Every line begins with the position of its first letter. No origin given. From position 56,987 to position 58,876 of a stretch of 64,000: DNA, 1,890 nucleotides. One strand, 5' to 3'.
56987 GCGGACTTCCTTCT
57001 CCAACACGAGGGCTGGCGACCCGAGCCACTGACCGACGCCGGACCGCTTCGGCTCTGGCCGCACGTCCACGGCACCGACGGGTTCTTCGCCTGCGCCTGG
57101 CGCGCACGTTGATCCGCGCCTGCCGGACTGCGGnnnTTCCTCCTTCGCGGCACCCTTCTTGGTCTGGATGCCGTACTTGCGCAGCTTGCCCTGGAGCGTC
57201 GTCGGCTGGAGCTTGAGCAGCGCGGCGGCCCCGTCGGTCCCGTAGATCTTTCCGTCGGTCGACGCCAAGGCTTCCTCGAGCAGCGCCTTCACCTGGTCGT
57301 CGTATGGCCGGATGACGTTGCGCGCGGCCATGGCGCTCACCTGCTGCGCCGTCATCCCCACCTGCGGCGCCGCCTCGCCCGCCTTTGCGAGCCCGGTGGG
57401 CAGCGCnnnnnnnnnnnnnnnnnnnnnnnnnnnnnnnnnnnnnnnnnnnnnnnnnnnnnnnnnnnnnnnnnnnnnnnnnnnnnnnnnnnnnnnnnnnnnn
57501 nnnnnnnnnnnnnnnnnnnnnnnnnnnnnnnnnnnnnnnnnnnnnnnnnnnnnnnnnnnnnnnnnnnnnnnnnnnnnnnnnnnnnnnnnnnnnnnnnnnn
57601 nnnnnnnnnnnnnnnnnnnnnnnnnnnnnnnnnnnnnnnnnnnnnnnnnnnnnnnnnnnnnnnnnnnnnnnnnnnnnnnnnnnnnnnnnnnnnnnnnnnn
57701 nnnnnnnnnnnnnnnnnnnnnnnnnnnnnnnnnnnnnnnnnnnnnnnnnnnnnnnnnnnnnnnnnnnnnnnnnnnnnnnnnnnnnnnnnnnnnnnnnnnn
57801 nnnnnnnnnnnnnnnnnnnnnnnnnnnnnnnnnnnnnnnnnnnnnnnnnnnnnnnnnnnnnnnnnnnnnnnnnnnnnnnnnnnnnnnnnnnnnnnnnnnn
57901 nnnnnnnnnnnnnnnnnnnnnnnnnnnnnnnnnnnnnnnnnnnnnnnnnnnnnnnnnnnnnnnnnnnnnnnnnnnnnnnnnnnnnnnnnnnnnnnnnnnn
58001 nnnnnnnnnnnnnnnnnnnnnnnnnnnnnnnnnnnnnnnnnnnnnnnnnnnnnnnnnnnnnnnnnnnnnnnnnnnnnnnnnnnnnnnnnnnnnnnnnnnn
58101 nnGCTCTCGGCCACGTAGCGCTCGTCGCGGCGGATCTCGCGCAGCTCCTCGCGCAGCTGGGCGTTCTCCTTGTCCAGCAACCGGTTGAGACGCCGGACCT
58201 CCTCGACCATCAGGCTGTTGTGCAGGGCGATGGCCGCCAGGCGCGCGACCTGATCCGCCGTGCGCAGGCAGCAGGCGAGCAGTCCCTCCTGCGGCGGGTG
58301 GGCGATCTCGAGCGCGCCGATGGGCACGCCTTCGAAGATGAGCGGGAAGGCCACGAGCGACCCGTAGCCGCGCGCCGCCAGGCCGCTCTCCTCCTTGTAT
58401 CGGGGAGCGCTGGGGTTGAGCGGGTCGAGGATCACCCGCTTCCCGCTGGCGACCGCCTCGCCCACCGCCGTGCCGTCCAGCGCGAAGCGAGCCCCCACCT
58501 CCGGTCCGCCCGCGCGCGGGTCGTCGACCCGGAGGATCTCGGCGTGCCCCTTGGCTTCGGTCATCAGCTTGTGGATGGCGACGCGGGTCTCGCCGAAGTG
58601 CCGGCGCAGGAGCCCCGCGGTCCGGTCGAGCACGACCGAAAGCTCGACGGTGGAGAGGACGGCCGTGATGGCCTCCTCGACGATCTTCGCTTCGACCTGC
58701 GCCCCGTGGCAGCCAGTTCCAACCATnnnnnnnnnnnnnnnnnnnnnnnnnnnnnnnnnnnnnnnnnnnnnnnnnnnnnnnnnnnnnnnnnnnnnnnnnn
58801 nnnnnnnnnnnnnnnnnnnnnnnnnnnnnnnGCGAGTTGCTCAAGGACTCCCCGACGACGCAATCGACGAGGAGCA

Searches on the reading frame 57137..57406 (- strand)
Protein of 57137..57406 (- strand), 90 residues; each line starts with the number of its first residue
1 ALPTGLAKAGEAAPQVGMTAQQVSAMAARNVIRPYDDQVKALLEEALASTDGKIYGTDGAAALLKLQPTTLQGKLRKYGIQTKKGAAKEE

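Call 75: search_protein_families(library=pfam, proteins=[window:57137-57406:-], max_evalue=1)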
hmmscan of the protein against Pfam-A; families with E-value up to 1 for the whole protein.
seq(90 aa): 1 family
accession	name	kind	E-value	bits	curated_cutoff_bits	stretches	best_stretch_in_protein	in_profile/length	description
PF02954.25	HTH_8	-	0.00025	21.1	22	1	40-78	7-42/42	Bacterial regulatory protein, Fis family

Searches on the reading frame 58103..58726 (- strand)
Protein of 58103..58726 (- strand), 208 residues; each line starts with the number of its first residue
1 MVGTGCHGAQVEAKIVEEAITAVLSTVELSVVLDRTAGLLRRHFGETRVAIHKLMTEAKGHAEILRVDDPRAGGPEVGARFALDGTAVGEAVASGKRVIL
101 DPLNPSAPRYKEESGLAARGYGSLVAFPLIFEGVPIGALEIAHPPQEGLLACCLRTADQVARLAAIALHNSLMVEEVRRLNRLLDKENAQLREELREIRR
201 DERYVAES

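Call 40: find_homologous_proteins(query=window:58103-58726:-, max_evalue=1e-8)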
Query seq(208 aa) (208 aa): 23 proteins with E <= 1e-8 among 5712 candidates.
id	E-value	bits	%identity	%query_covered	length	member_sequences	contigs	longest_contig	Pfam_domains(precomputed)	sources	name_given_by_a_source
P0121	6.7e-70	253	63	94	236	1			PF13185.13,PF01590.33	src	-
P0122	3.1e-69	251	63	94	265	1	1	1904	PF13185.13,PF01590.33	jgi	jgi:formate hydrogenlyase transcriptional activator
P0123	8.6e-69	249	63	94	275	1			PF13185.13,PF00158.33,PF01590.33,PF14532.13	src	-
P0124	2.8e-67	244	61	94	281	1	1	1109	PF13185.13,PF00158.33,PF01590.33,PF14532.13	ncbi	-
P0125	1.3e-66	242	62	94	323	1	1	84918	PF13185.13,PF00158.33,PF01590.33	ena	-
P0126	3.7e-66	241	60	94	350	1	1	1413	PF13185.13,PF00158.33,PF01590.33,PF14532.13,PF07728.21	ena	-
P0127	1.5e-64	235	59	95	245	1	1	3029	PF13185.13,PF00158.33,PF01590.33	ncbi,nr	ncbi:MAG TPA: GAF domain-containing protein, partial [Anaeromyxobacteraceae bacterium]|nr:GAF domain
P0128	3.7e-63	231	58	95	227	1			PF13185.13,PF01590.33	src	-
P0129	3.9e-63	231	59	95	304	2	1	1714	PF13185.13,PF00158.33,PF01590.33,PF14532.13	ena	-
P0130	2.3e-62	228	60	95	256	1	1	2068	PF13185.13,PF01590.33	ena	-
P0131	2.6e-60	222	59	89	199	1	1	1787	PF13185.13,PF01590.33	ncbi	ncbi:MAG TPA: GAF domain-containing protein, partial [Anaeromyxobacteraceae bacterium]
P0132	8.5e-56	207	56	90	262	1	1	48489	PF13185.13,PF01590.33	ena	-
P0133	2.9e-55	205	62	79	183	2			PF13185.13,PF01590.33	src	-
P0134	3.8e-54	201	56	85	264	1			PF13185.13,PF00158.33,PF01590.33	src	-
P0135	2.4e-49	186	46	98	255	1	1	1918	PF13185.13,PF01590.33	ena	-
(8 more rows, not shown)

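Call 51: predict_structure(alignment_id=A2)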
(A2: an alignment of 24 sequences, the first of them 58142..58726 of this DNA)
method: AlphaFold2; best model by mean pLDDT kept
length: 195 residues; sequences in the alignment: 24
mean_pLDDT: 84.0   pTM: 0.75
mean pLDDT of the five models: 84.0, 83.6, 83.3, 79.3, 79.1
residues with pLDDT >= 90: 83; 70-90: 85; 50-70: 20; < 50: 7
segments of 3 or more residues with pLDDT < 50: 1-7
pLDDT, mean of each block of 10 residues (from residue 1): 47 69 66 79 85 92 92 82 97 95 94 94 94 92 78 79 85 85 91 85
secondary structure, 60 per line:
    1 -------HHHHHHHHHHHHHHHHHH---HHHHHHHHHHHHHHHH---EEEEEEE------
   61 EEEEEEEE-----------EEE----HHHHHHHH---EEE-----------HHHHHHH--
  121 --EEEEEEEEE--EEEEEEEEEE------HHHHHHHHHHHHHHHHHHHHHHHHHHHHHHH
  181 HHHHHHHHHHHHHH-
elements in order: H8-25 H29-44 E48-54 E61-68 E80-82 H87-94 E98-100 H112-118 E123-131 E134-143 H150-194

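Call 55: fold_search(model_id=the predicted structure, library=pdb)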
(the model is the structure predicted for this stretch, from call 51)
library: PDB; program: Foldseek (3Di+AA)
matches with E <= 10: 1163; with E <= 0.001: 410
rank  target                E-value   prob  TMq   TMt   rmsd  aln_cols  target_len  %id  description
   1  5w10_D                3.2e-08  1.00  0.63  0.70   3.9       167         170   17  Lcd1 GAF domain in complex with cAMP ligand (released 2017-06-28)
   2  5w10_C                3.4e-08  1.00  0.63  0.70   4.3       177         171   16  Lcd1 GAF domain in complex with cAMP ligand (released 2017-06-28)
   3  5w10_A                5.5e-08  1.00  0.65  0.72   3.6       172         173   16  Lcd1 GAF domain in complex with cAMP ligand (released 2017-06-28)
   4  5w10_B                5.9e-08  1.00  0.67  0.75   3.4       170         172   16  Lcd1 GAF domain in complex with cAMP ligand (released 2017-06-28)
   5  8w26                  1.4e-07  1.00  0.65  0.36   5.6       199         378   18  X-ray crystal structure of the GAF-PHY domains of SyB-Cph1 (released 2024-05-22)
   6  2zmf_B                1.4e-07  1.00  0.55  0.61   5.7       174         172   16  Crystal structure of the C-terminal GAF domain of human phosphodiesterase 10A (released 2008-04-29)
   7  4g3v_A                2.2e-07  1.00  0.66  0.78   3.1       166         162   14  Crystal structure of A. Aeolicus nlh2 gaf domain in an inactive state (released 2013-05-29)
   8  5c5k_B                2.5e-07  1.00  0.64  0.29   6.2       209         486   18  Structure of the Pfr form of a canonical phytochrome (released 2016-02-17)
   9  6oap_B                2.8e-07  1.00  0.65  0.45   4.2       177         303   14  Crystal structure of a dual sensor histidine kinase in the green-light absorbing Pg state (released 2019-09-18)
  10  6oza_A                2.8e-07  1.00  0.61  0.64   4.7       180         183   19  Crystal structure of the phycocyanobilin-bound GAF domain from a cyanobacterial phytochrome (released 2020-05-20)
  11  3o5y_B                3.0e-07  1.00  0.65  0.83   2.5       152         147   16  The Crystal Structure of the GAF domain of a two-component sensor histidine kinase from Bacillus halodurans to 2.45A (released 2010-08-11)
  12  3k2n_A                3.0e-07  1.00  0.68  0.74   3.4       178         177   17  The crystal structure of sigma-54-dependent transcriptional regulator domain from Chlorobium Tepidum TLS (released 2010-01-19)
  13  8rvx_D                3.8e-07  1.00  0.68  0.30   5.9       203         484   16  Cph1 phytochrome PAS-GAF-PHY Y176H mutant (released 2025-03-12)
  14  6oap_A                4.3e-07  1.00  0.65  0.44   3.8       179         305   14  Crystal structure of a dual sensor histidine kinase in the green-light absorbing Pg state (released 2019-09-18)
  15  6oei                  5.4e-07  1.00  0.72  0.59   3.2       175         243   16  Yeast Spc42 N-terminal coiled-coil fused to PDB: 3K2N (released 2019-04-24)
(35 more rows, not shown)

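Call 80: search_protein_representatives(alignment_id=A2)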
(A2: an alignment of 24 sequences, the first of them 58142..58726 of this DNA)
Query: 24 sequences, 274 profile positions. Proteins with E-value up to 0.001 (for the whole library): 12826; up to 1e-10: 1059; up to 1e-30: 28. The best 150 are listed.
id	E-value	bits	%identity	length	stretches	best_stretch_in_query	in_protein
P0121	3.6e-128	443.1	-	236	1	1-236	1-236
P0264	5.9e-126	435.8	-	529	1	5-269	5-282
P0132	3.2e-102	358.0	-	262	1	1-207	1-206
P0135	6.3e-101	353.7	-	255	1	15-250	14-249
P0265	2.0e-99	348.8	-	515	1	10-269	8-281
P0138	3.7e-94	331.5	-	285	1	7-246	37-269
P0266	1.2e-82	293.8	-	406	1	33-273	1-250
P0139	3.7e-79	282.3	-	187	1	10-191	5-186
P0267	2.8e-73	263.1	-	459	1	69-272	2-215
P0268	3.8e-71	256.1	-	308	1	52-268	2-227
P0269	1.2e-63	231.5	-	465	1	12-202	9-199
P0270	7.1e-61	222.4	-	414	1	105-269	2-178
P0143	5.7e-60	219.4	-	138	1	37-174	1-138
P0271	7.6e-60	219.0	-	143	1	6-143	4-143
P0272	4.4e-59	216.5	-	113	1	102-213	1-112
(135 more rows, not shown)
